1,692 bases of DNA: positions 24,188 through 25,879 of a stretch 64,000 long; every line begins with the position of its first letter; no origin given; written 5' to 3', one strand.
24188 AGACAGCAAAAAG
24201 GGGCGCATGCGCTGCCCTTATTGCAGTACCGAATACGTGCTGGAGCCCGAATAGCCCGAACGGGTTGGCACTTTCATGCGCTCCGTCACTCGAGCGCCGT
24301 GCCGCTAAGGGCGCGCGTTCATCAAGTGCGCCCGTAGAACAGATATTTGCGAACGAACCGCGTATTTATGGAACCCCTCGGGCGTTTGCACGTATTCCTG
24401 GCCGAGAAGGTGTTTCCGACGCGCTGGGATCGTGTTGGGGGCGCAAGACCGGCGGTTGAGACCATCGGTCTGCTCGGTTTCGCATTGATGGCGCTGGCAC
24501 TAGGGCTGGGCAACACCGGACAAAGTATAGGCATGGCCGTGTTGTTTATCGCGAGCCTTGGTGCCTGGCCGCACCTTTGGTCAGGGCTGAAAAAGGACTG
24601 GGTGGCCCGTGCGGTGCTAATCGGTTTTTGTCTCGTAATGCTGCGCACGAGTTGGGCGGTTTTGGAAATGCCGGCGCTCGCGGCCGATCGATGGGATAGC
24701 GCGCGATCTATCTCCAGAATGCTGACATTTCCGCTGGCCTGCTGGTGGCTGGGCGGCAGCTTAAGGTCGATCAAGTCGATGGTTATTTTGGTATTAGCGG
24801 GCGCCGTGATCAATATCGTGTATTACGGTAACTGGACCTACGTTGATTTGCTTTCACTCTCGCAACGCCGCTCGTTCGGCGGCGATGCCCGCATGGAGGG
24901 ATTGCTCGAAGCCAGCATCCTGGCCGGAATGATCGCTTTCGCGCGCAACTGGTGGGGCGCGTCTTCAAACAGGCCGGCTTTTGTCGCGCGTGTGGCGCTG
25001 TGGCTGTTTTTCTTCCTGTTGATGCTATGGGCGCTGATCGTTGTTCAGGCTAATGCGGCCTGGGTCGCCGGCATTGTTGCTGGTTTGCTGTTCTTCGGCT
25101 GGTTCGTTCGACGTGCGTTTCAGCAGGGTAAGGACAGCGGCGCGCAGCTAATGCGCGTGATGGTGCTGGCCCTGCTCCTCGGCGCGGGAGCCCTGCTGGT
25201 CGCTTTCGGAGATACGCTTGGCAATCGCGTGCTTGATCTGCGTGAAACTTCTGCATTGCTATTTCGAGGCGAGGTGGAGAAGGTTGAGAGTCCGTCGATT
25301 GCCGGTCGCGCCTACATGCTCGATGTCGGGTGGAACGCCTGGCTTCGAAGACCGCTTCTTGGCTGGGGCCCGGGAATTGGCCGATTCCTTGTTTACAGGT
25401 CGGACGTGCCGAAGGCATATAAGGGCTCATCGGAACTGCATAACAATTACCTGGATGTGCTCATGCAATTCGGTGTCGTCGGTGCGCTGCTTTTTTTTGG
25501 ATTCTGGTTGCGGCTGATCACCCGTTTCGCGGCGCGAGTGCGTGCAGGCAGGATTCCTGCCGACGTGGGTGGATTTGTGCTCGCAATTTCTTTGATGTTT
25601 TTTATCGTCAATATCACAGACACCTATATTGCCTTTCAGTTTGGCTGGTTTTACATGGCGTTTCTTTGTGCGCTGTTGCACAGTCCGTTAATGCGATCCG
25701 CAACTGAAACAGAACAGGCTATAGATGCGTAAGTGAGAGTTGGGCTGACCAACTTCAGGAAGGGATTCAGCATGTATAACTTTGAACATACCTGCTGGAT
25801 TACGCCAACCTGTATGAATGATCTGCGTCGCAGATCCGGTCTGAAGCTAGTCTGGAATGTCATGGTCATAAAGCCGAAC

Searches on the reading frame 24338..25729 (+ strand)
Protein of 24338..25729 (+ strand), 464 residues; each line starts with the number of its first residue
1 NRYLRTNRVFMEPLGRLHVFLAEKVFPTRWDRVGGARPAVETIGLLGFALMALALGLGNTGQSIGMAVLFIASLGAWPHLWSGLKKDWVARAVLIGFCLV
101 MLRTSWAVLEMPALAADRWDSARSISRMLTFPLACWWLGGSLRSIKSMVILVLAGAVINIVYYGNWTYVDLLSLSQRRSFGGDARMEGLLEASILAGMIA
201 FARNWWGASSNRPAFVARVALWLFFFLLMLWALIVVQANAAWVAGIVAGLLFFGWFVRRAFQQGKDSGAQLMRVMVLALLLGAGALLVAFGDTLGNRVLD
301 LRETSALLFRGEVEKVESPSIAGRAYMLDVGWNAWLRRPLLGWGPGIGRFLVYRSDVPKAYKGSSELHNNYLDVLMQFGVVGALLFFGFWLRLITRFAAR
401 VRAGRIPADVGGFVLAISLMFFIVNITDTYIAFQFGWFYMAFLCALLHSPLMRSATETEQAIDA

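Call 27: search_protein_families(library=pfam, proteins=[window:24338-25729:+], max_evalue=0.00001)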
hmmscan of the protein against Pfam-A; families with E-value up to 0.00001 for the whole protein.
window:24338-25729:+ (464 aa): 1 family
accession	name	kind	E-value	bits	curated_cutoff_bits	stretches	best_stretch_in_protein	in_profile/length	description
PF04932.20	Wzy_C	-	6e-19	68.8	31.7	1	224-387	1-149/149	O-Antigen ligase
